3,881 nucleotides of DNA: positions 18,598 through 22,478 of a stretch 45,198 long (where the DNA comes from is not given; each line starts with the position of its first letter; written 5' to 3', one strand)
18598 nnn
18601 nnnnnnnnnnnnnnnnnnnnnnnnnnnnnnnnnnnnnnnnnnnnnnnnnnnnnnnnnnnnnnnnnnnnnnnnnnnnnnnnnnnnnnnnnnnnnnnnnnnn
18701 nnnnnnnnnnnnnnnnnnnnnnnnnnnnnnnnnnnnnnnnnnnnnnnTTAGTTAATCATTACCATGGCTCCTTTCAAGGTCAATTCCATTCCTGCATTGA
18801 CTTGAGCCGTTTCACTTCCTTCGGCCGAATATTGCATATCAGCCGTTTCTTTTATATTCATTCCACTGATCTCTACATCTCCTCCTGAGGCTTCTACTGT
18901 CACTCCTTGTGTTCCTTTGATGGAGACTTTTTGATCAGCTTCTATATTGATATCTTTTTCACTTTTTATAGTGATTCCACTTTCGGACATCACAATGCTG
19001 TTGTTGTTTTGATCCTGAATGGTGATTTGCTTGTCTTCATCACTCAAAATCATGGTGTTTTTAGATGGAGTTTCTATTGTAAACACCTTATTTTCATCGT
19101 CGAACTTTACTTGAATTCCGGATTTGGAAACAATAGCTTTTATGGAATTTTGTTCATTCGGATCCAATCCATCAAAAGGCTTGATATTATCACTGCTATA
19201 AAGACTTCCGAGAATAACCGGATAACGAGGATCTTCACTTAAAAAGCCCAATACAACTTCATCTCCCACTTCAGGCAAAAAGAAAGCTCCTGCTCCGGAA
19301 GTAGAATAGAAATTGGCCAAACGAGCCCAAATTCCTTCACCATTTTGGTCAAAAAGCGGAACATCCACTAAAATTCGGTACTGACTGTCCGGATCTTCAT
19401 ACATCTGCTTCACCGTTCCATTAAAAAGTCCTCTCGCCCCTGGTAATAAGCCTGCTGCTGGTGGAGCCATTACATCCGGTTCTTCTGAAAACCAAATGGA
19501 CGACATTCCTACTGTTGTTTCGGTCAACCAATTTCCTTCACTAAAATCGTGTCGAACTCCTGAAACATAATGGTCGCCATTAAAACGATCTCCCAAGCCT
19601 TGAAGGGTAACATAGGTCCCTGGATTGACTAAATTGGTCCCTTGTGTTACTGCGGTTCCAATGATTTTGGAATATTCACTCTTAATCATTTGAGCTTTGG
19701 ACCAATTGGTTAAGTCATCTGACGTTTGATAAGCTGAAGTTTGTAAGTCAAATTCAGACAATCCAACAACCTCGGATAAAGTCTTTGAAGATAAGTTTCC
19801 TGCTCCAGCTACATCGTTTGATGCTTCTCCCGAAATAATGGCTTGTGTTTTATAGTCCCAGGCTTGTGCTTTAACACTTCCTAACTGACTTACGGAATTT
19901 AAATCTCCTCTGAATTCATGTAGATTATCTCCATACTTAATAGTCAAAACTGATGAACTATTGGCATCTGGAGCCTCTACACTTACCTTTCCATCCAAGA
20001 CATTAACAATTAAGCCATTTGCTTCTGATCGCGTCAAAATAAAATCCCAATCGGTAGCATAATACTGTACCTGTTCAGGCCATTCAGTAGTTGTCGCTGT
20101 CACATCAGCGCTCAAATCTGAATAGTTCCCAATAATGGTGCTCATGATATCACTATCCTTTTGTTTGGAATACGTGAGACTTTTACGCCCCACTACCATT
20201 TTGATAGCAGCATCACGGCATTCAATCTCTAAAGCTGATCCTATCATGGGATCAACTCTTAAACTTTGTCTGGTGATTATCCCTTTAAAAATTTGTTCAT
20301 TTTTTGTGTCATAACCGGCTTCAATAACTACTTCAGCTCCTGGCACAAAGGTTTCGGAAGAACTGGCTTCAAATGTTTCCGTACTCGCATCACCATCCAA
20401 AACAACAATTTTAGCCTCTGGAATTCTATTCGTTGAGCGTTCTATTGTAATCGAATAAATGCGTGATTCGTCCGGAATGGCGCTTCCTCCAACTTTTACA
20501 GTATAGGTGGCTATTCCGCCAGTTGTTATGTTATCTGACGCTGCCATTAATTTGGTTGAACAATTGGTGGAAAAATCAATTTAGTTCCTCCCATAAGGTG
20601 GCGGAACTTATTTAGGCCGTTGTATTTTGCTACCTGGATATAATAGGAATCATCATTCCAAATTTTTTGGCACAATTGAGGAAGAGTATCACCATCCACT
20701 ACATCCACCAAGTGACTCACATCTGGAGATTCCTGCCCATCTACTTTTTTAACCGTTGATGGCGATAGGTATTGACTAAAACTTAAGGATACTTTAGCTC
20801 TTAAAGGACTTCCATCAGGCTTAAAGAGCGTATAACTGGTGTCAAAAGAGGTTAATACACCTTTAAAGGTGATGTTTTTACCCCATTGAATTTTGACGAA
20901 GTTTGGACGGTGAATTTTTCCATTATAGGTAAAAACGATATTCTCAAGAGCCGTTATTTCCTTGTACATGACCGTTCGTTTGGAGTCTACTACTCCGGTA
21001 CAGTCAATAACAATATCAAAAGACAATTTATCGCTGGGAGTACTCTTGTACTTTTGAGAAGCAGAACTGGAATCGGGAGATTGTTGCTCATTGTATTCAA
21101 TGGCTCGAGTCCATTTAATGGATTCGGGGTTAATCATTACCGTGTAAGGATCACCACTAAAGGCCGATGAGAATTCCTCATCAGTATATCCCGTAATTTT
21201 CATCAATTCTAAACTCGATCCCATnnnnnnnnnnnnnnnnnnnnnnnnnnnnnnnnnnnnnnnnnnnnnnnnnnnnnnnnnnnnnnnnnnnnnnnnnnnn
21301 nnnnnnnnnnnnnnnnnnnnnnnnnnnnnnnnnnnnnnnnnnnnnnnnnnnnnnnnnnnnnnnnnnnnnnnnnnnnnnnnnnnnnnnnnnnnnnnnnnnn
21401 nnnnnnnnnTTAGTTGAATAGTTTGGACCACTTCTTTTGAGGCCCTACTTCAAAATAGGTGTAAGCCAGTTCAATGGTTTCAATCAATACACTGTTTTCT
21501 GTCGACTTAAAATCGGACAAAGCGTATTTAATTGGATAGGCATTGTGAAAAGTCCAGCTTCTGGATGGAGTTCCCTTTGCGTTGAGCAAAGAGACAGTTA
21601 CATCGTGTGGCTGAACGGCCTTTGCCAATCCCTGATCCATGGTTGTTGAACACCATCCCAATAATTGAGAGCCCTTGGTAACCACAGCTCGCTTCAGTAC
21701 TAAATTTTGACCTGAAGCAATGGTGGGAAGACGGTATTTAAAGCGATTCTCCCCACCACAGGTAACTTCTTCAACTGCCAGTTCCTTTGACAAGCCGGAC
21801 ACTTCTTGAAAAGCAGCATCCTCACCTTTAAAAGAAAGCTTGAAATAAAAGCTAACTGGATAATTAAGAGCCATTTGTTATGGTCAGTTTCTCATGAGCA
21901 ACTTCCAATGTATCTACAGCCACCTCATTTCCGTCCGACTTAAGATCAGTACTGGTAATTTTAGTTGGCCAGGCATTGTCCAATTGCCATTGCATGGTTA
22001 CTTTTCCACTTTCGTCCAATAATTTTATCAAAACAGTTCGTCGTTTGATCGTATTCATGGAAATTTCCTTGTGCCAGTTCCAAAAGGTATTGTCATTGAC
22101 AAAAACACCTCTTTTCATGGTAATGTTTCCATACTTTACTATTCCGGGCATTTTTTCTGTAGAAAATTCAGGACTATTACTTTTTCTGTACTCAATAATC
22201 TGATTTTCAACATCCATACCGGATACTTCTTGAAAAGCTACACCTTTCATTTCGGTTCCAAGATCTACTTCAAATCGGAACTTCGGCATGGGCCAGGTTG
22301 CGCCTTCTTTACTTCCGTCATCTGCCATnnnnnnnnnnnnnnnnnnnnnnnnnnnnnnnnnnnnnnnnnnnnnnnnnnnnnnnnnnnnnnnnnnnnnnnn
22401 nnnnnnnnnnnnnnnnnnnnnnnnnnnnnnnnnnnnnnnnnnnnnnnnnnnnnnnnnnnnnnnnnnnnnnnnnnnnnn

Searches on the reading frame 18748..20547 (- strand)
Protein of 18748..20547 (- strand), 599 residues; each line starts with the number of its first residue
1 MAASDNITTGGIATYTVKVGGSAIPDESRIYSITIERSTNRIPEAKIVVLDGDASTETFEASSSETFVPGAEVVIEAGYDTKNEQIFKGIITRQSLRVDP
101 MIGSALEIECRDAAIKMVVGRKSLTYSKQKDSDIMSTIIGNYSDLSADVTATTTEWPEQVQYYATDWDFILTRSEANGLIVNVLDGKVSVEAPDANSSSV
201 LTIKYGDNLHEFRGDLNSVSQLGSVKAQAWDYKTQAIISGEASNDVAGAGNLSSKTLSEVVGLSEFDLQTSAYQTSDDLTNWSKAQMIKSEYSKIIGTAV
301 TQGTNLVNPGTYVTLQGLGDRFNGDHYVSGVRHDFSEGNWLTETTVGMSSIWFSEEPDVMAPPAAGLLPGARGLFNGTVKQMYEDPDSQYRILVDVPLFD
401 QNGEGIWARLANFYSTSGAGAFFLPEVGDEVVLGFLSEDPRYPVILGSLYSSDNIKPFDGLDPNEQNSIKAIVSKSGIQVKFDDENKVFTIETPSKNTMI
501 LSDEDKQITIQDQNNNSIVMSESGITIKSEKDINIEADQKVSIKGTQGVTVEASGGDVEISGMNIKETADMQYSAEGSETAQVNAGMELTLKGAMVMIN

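Call 6: search_protein_families(library=pfam, proteins=[window:18748-20547:-], max_evalue=0.01)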
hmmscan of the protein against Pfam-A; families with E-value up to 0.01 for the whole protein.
window:18748-20547:- (599 aa): 5 families
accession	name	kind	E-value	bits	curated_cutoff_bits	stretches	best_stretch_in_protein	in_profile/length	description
PF04717.18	Phage_base_V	-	1.8e-18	67.1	23.8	1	376-450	2-75/75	Type VI secretion system/phage-baseplate injector OB domain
PF05954.17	Phage_GPD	-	1.4e-08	34.7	30.1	1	68-337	26-303/305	Phage tail baseplate hub (GPD)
PF10106.14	DUF2345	-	0.00012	22.4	30.7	1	506-562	78-134/151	Uncharacterized protein conserved in bacteria (DUF2345)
PF04790.18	Sarcoglycan_1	-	0.00018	21.4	32.5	1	482-561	113-198/259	Sarcoglycan complex subunit protein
PF22096.1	TagH_C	-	0.003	18.5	27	1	459-528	32-96/107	Teichoic acid transporter subunit TagH C-terminal domain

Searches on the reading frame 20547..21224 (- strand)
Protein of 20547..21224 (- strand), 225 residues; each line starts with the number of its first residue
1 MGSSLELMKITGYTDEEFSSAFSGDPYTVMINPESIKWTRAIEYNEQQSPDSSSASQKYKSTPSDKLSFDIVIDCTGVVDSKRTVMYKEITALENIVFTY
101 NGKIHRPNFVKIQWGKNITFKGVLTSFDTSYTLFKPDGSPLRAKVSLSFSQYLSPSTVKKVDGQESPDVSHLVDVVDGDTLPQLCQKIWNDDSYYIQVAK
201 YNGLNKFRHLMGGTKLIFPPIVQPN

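Call 6: search_protein_families(library=pfam, proteins=[window:20547-21224:-], max_evalue=0.01)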
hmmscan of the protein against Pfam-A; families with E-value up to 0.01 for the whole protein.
window:20547-21224:- (225 aa): 1 family
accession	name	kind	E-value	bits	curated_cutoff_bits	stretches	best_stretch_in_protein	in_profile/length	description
PF19266.4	CIS_tube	-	1.7e-48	164.8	27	1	5-157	2-155/158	Contractile injection system tube protein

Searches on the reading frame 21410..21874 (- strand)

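Call 6: search_protein_families(library=pfam, proteins=[window:21410-21874:-], max_evalue=0.01)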
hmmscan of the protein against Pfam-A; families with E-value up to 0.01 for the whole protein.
window:21410-21874:- (154 aa): 1 family
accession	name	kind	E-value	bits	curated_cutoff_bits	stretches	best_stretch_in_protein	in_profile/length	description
PF06841.18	Phage_T4_gp19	-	2e-37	128.4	28.2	1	8-142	2-134/134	T4-like virus tail tube protein gp19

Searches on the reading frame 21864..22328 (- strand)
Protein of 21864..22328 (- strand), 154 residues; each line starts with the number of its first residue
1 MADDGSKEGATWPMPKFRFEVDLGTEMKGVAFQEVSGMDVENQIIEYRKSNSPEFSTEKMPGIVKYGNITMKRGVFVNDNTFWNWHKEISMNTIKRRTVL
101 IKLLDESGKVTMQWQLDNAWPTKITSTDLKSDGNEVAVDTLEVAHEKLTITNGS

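Call 6: search_protein_families(library=pfam, proteins=[window:21864-22328:-], max_evalue=0.01)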
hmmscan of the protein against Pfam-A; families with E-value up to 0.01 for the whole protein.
window:21864-22328:- (154 aa): 1 family
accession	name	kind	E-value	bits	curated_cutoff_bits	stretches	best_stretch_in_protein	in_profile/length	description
PF06841.18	Phage_T4_gp19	-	1.2e-42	145.3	28.2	1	15-149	1-134/134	T4-like virus tail tube protein gp19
